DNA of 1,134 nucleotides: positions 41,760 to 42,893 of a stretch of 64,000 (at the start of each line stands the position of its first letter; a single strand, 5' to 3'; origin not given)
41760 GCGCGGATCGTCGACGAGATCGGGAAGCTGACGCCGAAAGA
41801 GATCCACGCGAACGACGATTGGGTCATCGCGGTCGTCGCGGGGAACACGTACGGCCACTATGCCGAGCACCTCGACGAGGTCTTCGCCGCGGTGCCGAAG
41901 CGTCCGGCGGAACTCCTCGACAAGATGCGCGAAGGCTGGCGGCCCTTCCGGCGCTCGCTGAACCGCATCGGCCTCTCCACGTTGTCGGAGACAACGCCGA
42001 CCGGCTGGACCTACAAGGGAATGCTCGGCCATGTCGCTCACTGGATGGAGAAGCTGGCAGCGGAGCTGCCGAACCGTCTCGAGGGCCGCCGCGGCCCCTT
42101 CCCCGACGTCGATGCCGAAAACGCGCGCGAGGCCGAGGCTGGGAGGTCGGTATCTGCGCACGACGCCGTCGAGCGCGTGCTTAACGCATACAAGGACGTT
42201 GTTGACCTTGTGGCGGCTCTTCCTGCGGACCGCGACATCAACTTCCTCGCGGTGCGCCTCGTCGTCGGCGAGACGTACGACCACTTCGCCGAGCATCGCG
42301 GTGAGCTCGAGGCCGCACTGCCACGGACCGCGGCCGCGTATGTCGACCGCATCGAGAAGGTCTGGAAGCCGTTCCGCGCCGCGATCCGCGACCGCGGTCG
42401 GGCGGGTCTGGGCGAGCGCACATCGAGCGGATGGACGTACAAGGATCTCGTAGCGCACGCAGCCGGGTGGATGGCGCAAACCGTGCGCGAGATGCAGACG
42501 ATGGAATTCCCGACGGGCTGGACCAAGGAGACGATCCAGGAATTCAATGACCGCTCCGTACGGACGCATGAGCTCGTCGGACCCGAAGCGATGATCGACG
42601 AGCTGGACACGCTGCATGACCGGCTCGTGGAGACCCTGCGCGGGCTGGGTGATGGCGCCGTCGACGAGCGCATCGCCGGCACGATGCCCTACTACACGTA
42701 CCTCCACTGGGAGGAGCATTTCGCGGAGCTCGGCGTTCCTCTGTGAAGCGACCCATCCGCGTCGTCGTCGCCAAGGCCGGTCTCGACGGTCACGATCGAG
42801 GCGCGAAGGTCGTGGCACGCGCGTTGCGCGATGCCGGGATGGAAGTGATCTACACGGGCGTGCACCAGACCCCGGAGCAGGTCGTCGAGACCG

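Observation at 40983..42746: Four tandem DinB-like metal-site repeats in one polypeptide, wedged between the two subunit genes of a B12 acyl-CoA mutase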

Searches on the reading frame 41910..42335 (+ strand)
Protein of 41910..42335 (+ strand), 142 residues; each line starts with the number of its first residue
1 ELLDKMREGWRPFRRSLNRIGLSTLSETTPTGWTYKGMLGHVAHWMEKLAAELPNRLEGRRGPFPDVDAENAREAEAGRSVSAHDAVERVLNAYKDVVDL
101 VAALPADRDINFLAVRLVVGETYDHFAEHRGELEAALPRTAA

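Call 70: search_protein_families(library=pfam, proteins=[window:41910-42335:+], max_evalue=0.01)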
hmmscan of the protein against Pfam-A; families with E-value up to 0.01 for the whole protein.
seq(142 aa): 2 families
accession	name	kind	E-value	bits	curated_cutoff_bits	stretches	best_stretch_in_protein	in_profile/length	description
PF11716.13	MDMPI_N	-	2.6e-06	28.6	24.2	1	8-109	3-108/140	Mycothiol maleylpyruvate isomerase N-terminal domain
PF12867.12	DinB_2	-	0.00011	23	24.8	1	8-129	4-120/128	DinB superfamily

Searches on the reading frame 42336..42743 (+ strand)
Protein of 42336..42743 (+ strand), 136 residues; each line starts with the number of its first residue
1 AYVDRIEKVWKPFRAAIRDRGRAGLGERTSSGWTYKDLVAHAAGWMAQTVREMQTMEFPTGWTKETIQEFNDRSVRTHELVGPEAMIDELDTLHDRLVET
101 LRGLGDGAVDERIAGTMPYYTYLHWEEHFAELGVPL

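Call 70: search_protein_families(library=pfam, proteins=[window:42336-42743:+], max_evalue=0.01)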
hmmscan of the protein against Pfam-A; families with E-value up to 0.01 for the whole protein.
seq(136 aa): 3 families
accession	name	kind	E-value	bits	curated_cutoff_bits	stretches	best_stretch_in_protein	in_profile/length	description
PF11716.13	MDMPI_N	-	1.6e-06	29.3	24.2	1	31-116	27-115/140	Mycothiol maleylpyruvate isomerase N-terminal domain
PF12867.12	DinB_2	-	8.1e-05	23.5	24.8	1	6-116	2-102/128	DinB superfamily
PF08020.16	DUF1706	-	0.0061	17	24.2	1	26-105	38-124/166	Protein of unknown function (DUF1706)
